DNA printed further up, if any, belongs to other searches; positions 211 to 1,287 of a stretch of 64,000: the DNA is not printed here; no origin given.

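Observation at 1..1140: Amino-methyltransferase fragment plus a translationally coupled putative endonuclease in the most AT-rich part of the window: a type II restriction-modification module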

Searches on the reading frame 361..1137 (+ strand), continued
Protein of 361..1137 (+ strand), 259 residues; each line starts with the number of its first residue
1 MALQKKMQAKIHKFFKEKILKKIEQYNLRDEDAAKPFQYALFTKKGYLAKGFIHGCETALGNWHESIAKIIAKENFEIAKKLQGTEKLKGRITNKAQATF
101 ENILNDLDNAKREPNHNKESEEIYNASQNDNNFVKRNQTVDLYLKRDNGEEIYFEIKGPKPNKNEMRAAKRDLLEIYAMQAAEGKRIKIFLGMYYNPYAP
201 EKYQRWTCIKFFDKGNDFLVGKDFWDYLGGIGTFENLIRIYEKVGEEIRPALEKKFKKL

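Call 17: find_homologous_proteins(query=L001:1391-2974:+)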
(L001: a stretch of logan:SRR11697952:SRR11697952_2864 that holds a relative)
Query L001:1391-2974:+ (528 aa): 7998 proteins with E <= 0.001 among 8000 candidates; the best 120 are listed.
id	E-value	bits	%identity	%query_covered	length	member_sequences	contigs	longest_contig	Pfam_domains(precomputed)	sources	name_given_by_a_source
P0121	0.0e+0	1188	100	100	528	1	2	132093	PF01555.25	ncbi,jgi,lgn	ncbi:MAG: DNA methyltransferase [Gammaproteobacteria bacterium]|jgi:DNA modification methylase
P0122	4.7e-294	994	82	100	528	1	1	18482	PF01555.25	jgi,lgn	-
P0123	2.5e-293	991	82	100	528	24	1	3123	PF01170.25,PF01555.25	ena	-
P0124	3.7e-293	991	82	100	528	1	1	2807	PF01170.25,PF01555.25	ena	-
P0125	8.7e-290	980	80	100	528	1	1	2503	PF01555.25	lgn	-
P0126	1.1e-289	979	80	100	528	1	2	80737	PF01170.25,PF01555.25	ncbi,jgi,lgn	-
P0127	9.5e-287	970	79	100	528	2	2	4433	PF01555.25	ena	-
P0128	1.4e-284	963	79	100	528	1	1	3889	PF01555.25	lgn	-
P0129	5.6e-281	951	78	100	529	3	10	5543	PF01170.25,PF01555.25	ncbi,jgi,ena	-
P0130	2.8e-280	948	79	100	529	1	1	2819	PF01555.25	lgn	-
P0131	6.5e-280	947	78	100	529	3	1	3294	PF01170.25,PF01555.25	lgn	-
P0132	1.2e-279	946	78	100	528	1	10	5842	PF01170.25,PF01555.25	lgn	-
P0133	1.5e-279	946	78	100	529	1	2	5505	PF01170.25,PF01555.25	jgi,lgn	jgi:hypothetical protein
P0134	8.4e-279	943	78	100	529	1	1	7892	PF01555.25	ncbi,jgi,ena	ncbi:MAG: DNA methyltransferase [Patescibacteria group bacterium]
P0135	8.7e-279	943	77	100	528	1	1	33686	PF01170.25,PF01555.25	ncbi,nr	ncbi:MAG: DNA methyltransferase [Proteobacteria bacterium]|nr:DNA methyltransferase [Pseudomonadota 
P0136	9.6e-279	943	78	100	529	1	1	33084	PF01170.25,PF01555.25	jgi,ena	-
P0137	3.2e-278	942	77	100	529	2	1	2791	PF01555.25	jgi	-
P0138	3.4e-278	941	78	100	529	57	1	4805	PF01555.25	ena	-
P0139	4.5e-278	941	78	100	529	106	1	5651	PF01170.25,PF01555.25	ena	-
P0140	4.6e-278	941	78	100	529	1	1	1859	PF01555.25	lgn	-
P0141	5.8e-278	941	77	100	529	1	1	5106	PF01555.25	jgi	-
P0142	1.2e-277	940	76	100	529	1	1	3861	PF01170.25,PF01555.25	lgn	-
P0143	2.2e-277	939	77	100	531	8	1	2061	PF01555.25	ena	-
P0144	5.1e-277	938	77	100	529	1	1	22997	PF01555.25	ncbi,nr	ncbi:MAG: site-specific DNA-methyltransferase [Candidatus Brennerbacteria bacterium]|nr:site-specifi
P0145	1.7e-276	936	76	100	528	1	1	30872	PF01170.25,PF01555.25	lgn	-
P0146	2.4e-276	935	77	100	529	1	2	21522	PF01170.25,PF01555.25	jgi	jgi:hypothetical protein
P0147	2.5e-276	935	77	100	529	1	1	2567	PF01555.25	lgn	-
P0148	2.9e-276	935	77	100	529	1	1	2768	PF01170.25,PF01555.25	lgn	-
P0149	3.9e-276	935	76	100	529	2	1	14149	PF01170.25,PF01555.25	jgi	-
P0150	4.0e-275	931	77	100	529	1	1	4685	PF01170.25,PF01555.25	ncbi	-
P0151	1.0e-274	930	76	100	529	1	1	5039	PF01170.25,PF01555.25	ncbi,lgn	-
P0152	1.7e-274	929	75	99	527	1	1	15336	PF01555.25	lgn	-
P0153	1.9e-274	929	76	100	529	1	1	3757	PF01555.25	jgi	-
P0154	3.2e-274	928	76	100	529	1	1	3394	PF01170.25,PF01555.25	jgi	-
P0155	3.4e-274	928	76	100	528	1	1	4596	PF01555.25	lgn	-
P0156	4.9e-274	928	76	100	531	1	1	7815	PF01170.25,PF01555.25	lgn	-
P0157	5.6e-274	928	76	100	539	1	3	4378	PF01555.25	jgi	jgi:hypothetical protein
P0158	6.4e-274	927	76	99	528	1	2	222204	PF01555.25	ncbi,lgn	-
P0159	6.7e-274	927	77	100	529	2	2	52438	PF01555.25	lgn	-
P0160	7.0e-274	927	75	100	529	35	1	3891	PF01555.25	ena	-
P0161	8.3e-274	927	76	100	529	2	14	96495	PF01170.25,PF01555.25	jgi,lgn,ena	jgi:DNA modification methylase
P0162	9.5e-274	927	77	99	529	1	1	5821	PF01555.25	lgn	-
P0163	1.1e-273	926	76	100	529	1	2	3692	PF01555.25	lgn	-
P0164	1.2e-273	926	76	100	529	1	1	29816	PF01555.25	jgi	jgi:hypothetical protein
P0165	1.5e-273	926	77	100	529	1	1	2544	PF01555.25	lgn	-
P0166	2.0e-273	926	76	100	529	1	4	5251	PF01170.25,PF01555.25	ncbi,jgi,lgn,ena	-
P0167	2.3e-273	926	77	98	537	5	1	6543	PF01555.25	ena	-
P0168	2.4e-273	925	76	100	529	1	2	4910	PF01170.25,PF01555.25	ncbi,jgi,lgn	-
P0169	2.5e-273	925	76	99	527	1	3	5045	PF01555.25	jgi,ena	-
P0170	3.1e-273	925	75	100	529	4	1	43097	PF01555.25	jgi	-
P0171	5.1e-273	924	77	98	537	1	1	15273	PF01555.25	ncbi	-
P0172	1.4e-272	923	76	100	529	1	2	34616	PF01555.25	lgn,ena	-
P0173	1.5e-272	923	75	100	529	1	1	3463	PF01555.25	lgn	-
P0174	1.9e-272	922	75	100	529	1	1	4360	PF01170.25,PF01555.25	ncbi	-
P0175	1.9e-272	922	76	99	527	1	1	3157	PF01555.25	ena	-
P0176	2.1e-272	922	76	100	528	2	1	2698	PF01555.25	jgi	-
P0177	5.7e-272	921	75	99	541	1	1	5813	PF01170.25,PF01555.25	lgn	-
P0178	8.4e-272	920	75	100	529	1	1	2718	PF01555.25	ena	-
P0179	9.3e-272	920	75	100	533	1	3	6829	PF09445.17,PF01555.25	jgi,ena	-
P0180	1.0e-271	920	76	100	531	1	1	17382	PF01555.25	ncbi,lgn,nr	ncbi:MAG: DNA methyltransferase [Candidatus Moranbacteria bacterium]|nr:DNA methyltransferase [Candi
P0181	1.2e-271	920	75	100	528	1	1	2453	PF01170.25,PF01555.25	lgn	-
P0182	1.5e-271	920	76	100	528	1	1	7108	PF01555.25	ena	-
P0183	1.8e-271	919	75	100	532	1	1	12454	PF01170.25,PF09445.17,PF01555.25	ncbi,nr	ncbi:site-specific DNA-methyltransferase [Candidatus Peregrinibacteria bacterium]|nr:site-specific D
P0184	2.5e-271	919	75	100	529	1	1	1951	PF01555.25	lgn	-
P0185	2.7e-271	919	75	100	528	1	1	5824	PF01555.25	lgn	-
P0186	3.2e-271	918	76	100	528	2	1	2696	PF01170.25,PF01555.25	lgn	-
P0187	3.4e-271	918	75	100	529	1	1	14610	PF01170.25,PF01555.25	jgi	jgi:hypothetical protein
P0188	3.5e-271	918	77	100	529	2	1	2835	PF01555.25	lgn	-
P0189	4.2e-271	918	75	100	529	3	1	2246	PF01170.25,PF01555.25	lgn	-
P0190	4.8e-271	918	76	100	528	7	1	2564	PF01555.25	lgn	-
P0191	5.4e-271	918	75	100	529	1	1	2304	PF01555.25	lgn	-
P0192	6.2e-271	917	76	99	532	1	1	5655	PF01170.25,PF01555.25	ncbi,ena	-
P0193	6.3e-271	917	76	100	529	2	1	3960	PF01170.25,PF01555.25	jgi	-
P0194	7.9e-271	917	76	100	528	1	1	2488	PF01555.25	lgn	-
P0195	1.1e-270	917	76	100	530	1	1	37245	PF01555.25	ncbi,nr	ncbi:MAG: site-specific DNA-methyltransferase [Candidatus Magasanikbacteria bacterium]|nr:site-speci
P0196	1.6e-270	916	74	100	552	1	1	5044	PF01555.25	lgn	-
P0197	2.3e-270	916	75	100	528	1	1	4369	PF01170.25,PF01555.25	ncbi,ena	-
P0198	2.4e-270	916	75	99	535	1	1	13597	PF01555.25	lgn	-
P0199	2.5e-270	915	74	100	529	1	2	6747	PF01555.25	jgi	jgi:hypothetical protein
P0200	5.4e-270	914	76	100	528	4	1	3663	PF01555.25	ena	-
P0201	6.9e-270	914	75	99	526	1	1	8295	PF01555.25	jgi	-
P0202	9.1e-270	914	75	100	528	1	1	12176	PF01170.25,PF01555.25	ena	-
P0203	3.2e-269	912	75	99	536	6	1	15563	PF01555.25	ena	-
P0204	5.5e-269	911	75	100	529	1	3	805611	PF01555.25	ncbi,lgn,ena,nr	ncbi:MAG TPA: DNA methyltransferase [Oligoflexia bacterium]|nr:DNA methyltransferase [Oligoflexia ba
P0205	1.1e-268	910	76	100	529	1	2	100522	PF01555.25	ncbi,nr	ncbi:MAG: site-specific DNA-methyltransferase [Candidatus Doudnabacteria bacterium]|nr:site-specific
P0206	1.6e-268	909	75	100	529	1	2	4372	PF01170.25,PF01555.25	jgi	jgi:hypothetical protein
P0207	1.7e-268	909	75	100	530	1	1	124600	PF01555.25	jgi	jgi:DNA modification methylase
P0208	2.1e-268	909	75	100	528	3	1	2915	PF01170.25,PF01555.25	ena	-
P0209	2.9e-268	909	75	100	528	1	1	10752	PF01555.25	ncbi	-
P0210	3.4e-268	908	75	100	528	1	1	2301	PF01555.25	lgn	-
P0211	6.7e-268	907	74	100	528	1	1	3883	PF01170.25,PF01555.25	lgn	-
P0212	7.3e-268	907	74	100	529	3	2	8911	PF01555.25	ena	-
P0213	9.7e-268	907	74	100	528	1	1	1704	PF01555.25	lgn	-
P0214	1.5e-267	906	74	100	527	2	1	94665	PF01555.25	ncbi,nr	ncbi:MAG: site-specific DNA-methyltransferase [Candidatus Levybacteria bacterium]|nr:site-specific D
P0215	2.0e-267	906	74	100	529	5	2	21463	PF01555.25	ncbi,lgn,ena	-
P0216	2.2e-267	906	74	100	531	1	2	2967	PF01555.25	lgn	-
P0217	2.6e-267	906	74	100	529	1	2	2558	PF01170.25,PF01555.25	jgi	jgi:DNA modification methylase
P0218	3.4e-267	905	75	99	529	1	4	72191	PF01555.25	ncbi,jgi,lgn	-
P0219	3.6e-267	905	74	100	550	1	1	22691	PF01555.25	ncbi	-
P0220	3.7e-267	905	75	100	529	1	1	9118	PF01555.25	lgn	-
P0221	3.7e-267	905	74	99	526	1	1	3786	PF01555.25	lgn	-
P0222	4.3e-267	905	75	100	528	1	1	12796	PF01555.25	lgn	-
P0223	4.4e-267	905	74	100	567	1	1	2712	PF01555.25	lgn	-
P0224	5.8e-267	904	75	100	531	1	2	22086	PF01555.25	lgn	-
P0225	5.9e-267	904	74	100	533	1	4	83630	PF01170.25,PF01555.25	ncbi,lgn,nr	ncbi:MAG: site-specific DNA-methyltransferase [Candidatus Spechtbacteria bacterium]|nr:site-specific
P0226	6.7e-267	904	76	100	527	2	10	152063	PF01170.25,PF01555.25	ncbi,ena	ncbi:MAG: DNA methyltransferase [Patescibacteria group bacterium]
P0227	6.7e-267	904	75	100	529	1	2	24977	PF01170.25,PF01555.25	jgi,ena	-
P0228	6.9e-267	904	74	100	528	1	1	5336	PF01555.25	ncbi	-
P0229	7.7e-267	904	74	100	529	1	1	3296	PF01555.25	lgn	-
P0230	8.9e-267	904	75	99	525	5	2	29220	PF01170.25,PF01555.25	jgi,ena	-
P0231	9.9e-267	904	74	99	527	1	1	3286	PF01555.25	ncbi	-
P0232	1.0e-266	904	74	100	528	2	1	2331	PF01555.25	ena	-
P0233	1.5e-266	903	74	100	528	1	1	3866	PF01555.25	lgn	-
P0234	1.8e-266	903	75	100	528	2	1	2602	PF01170.25,PF01555.25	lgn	-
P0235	2.8e-266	902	76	99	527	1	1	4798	PF01555.25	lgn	-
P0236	4.2e-266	902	75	99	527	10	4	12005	PF01555.25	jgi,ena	-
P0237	5.2e-266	901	75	99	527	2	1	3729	PF01170.25,PF01555.25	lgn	-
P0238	5.2e-266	901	73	100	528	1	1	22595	PF01555.25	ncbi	-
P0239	6.9e-266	901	75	100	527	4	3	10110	PF01170.25,PF01555.25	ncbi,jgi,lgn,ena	-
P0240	8.4e-266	901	74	100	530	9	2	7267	PF01555.25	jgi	jgi:hypothetical protein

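Call 28: search_protein_representatives(protein=window:361-1137:+)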
Query: 259 residues. Proteins with E-value up to 0.001 (for the whole library): 536; up to 1e-10: 312; up to 1e-30: 20. The best 150 are listed.
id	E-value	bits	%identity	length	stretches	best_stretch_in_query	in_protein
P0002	1.5e-140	483.5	80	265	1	1-259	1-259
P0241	4.4e-81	288.7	62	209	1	53-258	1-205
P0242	1.1e-50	189.2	42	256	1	6-254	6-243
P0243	2.3e-47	178.3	40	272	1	2-253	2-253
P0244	3.9e-42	161.1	36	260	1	1-257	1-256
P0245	7.7e-41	156.9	76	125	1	166-253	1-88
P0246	3.9e-39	151.3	35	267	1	7-258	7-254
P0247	2.0e-38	149.0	39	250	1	3-252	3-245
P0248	2.3e-38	148.8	38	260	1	1-258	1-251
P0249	5.9e-36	140.9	36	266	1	1-258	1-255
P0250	4.0e-35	138.1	85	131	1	48-126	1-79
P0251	6.9e-33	130.8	37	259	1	1-257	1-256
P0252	9.0e-32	127.2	32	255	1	1-246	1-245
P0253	1.2e-31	126.7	33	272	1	1-257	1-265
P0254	2.8e-31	125.5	33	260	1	2-258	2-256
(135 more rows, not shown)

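Call 36: predict_structure(alignment_id=A2)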
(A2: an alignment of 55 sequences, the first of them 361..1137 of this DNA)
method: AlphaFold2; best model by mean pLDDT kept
length: 259 residues; sequences in the alignment: 55
mean_pLDDT: 95.7   pTM: 0.91
mean pLDDT of the five models: 95.7, 95.4, 95.3, 95.0, 94.6
residues with pLDDT >= 90: 241; 70-90: 18; 50-70: 0; < 50: 0
segments of 3 or more residues with pLDDT < 50: none
pLDDT, mean of each block of 10 residues (from residue 1): 93 98 88 85 91 93 97 97 96 98 98 98 97 97 98 97 98 99 98 96 95 96 97 98 98 93
secondary structure, 60 per line:
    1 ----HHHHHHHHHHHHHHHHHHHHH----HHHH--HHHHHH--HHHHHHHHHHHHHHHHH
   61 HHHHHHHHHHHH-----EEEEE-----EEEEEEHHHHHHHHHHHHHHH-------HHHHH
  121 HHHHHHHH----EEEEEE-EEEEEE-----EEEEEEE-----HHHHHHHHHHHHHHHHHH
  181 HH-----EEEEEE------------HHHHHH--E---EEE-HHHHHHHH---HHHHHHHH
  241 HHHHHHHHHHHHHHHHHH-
elements in order: H5-25 H30-33 H36-41 H44-72 E78-82 E88-93 H94-108 H116-128 E133-138 E140-145 E151-157 H163-182 E188-193 H206-211 E218-220 H222-229 H233-258

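Call 44: find_encoding_contigs(protein=P0017, flank=5000, max_places=2)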
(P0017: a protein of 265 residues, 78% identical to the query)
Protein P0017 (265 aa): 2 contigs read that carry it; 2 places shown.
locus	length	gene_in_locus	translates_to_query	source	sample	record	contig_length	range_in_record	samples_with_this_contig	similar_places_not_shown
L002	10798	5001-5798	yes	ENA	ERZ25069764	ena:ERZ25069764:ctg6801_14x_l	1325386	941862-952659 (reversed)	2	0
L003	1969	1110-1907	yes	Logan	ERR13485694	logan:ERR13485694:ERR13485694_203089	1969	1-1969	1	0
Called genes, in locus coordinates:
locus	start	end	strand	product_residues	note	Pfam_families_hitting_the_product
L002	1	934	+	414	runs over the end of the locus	PF20511:PMI_typeI_cat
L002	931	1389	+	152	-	PF02639:DUF188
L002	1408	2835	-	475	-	PF00224:PK, PF02887:PK_C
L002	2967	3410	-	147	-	PF00691:OmpA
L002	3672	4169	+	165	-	-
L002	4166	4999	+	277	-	-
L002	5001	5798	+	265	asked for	PF09520:HinfI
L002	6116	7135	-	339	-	PF04754:Transposase_31, PF27070:HTH_Rpn_C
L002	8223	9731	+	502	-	PF14312:FG-GAP_2 (faint)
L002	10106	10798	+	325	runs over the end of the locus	PF02445:NadA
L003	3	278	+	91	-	?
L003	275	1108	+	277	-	-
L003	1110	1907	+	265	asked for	PF09520:HinfI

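Call 45: find_encoding_contigs(protein=P0105, flank=5000, max_places=2)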
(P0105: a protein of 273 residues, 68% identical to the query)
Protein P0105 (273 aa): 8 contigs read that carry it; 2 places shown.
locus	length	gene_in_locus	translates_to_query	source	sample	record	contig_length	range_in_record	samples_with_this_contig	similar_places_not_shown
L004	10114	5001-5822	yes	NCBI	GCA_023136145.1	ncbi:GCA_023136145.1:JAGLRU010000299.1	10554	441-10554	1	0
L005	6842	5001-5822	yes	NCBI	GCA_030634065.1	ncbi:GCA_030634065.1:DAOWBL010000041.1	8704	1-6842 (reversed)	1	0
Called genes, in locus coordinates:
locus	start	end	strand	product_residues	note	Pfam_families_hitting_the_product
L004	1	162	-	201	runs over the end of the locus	PF05494:MlaC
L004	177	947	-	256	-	PF04333:MlaA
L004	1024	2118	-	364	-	PF03739:LptF_LptG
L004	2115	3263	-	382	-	PF03739:LptF_LptG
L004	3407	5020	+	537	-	PF01555:N6_N4_Mtase, PF01170:UPF0020 (faint)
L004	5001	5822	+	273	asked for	PF09520:HinfI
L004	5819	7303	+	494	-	PF02789:Peptidase_M17_N, PF00883:Peptidase_M17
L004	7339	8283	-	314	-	PF00389:2-Hacid_dh, PF02826:2-Hacid_dh_C, PF03446:NAD_binding_2 (weak)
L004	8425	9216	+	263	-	PF03167:UDG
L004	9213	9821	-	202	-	PF06242:TrcR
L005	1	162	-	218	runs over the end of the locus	PF05494:MlaC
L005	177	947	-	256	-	PF04333:MlaA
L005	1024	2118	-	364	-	PF03739:LptF_LptG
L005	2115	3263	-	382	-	PF03739:LptF_LptG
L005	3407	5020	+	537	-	PF01555:N6_N4_Mtase, PF01170:UPF0020 (faint)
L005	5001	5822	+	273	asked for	PF09520:HinfI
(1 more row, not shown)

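Call 49: search_dna_similar(query=window:361-1137:+, collection=plasmids, mode=protein, max_rows=15)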
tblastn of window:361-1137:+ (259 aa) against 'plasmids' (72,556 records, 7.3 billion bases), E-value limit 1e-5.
Records with a match: 8; places in all: 8; records where one place covers at least 80% of the query: 7.
Best place of each record, by identity: <60% 8.
By first word of the organism name: Clostridium 7; Vibrio 1.
By predicted mobility (MOB-suite, as given by PLSDB): non-mobilizable 8.
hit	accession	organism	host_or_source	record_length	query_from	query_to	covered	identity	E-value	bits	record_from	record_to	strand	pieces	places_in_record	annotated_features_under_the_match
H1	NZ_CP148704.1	Clostridium perfringens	Dog,single cell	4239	31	259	88%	28.3%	9e-17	86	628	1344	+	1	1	TdeIII family type II restriction endonuclease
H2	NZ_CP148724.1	Clostridium perfringens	Dog,single cell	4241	31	259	88%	28.3%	9e-17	86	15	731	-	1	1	TdeIII family type II restriction endonuclease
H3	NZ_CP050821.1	Clostridium botulinum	household dust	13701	36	256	85%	27.9%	1e-10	69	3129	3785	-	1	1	TdeIII family type II restriction endonuclease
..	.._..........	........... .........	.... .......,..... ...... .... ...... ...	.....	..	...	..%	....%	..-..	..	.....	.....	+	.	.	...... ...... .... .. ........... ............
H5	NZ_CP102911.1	Clostridium botulinum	Homo sapiens,Fecal sample from botulism ...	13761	36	256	85%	27.9%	1e-10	69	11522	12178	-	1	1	TdeIII family type II restriction endonuclease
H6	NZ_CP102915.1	Clostridium botulinum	Homo sapiens,Fecal sample from botulism ...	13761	36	256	85%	27.9%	1e-10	69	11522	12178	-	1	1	TdeIII family type II restriction endonuclease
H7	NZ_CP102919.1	Clostridium botulinum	Pate collected as part of botulism ...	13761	36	256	85%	27.9%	1e-10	69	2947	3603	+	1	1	TdeIII family type II restriction endonuclease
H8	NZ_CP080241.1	Vibrio sp. ED002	whole organism,kelp frond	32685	34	230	76%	25.7%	3e-11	70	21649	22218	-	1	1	TdeIII family type II restriction endonuclease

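Call 51: find_related_loci(query=A3, collection=genome_contigs, flank=4000)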
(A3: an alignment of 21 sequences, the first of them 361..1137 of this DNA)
Query A3 (259 aa) in genome_contigs; peptide patterns used: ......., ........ (x = any residue, [..] = any of these).
96 stretches matched a pattern; 26 encode a relative of the query (tblastn E <= 1e-3); 25 distinct loci.
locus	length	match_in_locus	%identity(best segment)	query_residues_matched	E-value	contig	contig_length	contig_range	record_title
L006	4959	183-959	80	1-259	5e-146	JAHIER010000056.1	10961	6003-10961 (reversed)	MAG: Patescibacteria group bacterium isolate KR11_0.1_MetaG.mb.31 KR11_0.1_MetaG.mb.31_k141_948061, whole genome shotgun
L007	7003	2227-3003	81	1-259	6e-145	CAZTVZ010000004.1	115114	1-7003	MAG TPA_asm: uncultured Gammaproteobacteria bacterium isolate binchicken_co27_378 genome assembly, contig: NODE_225_leng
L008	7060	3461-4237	80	1-259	2e-144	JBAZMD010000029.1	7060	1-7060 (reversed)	MAG: Patescibacteria group bacterium isolate SO_2017_LW4_32 scaffold_20682_c1_LW137-91_2017, whole genome shotgun sequen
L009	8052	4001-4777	80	1-259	3e-143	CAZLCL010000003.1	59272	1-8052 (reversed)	MAG TPA_asm: uncultured Candidatus Saccharibacteria bacterium isolate binchicken_co20_428 genome assembly, contig: NODE_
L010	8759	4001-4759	76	1-253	1e-136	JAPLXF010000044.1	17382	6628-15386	MAG: Candidatus Moraniibacteriota bacterium isolate LacPavin_0920_SED1_MAG_40_9 LacPavin_0920_SED1_scaffold_1666497, who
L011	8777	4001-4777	76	1-259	4e-136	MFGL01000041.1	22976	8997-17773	MAG: Candidatus Falkowbacteria bacterium RIFOXYC2_FULL_47_12 rifoxyc2_full_scaffold_991, whole genome shotgun sequence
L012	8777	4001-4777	75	1-259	4e-134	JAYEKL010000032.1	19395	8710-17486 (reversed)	MAG: Patescibacteria group bacterium isolate MAG138 MAG138_32, whole genome shotgun sequence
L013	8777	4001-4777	73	1-259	8e-133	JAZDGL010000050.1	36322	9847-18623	MAG: bacterium isolate MEGAHIT-group-0.262 k141_2555192, whole genome shotgun sequence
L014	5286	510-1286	74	1-259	3e-132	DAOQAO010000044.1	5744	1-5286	MAG TPA_asm: bacterium isolate AMR_MDS_1260 NODE_17462_length_5744_cov_3.163825, whole genome shotgun sequence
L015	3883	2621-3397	76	1-259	1e-131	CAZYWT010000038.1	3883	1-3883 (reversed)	MAG TPA_asm: uncultured Candidatus Saccharibacteria bacterium isolate SRP141376_co2_245 genome assembly, contig: NODE_36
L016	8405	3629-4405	76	1-259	9e-129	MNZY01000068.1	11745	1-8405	MAG: Candidatus Altarchaeum sp. CG2_30_32_3053 cg_3.0_sub100_scaffold_100_c, whole genome shotgun sequence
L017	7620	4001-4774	71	1-259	1e-127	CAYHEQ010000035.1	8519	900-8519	MAG TPA_asm: uncultured Candidatus Saccharibacteria bacterium isolate ERP119705_co11_467 genome assembly, contig: NODE_6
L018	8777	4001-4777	76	1-259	1e-126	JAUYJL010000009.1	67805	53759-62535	MAG: Candidatus Peregrinibacteria bacterium isolate C24_metabat.bin.136 C24_k141_308364, whole genome shotgun sequence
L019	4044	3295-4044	73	1-249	3e-127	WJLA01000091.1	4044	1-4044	MAG: Candidatus Peregrinibacteria bacterium isolate Bin_155 k141_4011246, whole genome shotgun sequence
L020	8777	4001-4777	68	1-259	3e-124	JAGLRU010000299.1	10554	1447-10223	MAG: Alphaproteobacteria bacterium isolate RS_9_27 ROV157_9.bin.27.fa_299, whole genome shotgun sequence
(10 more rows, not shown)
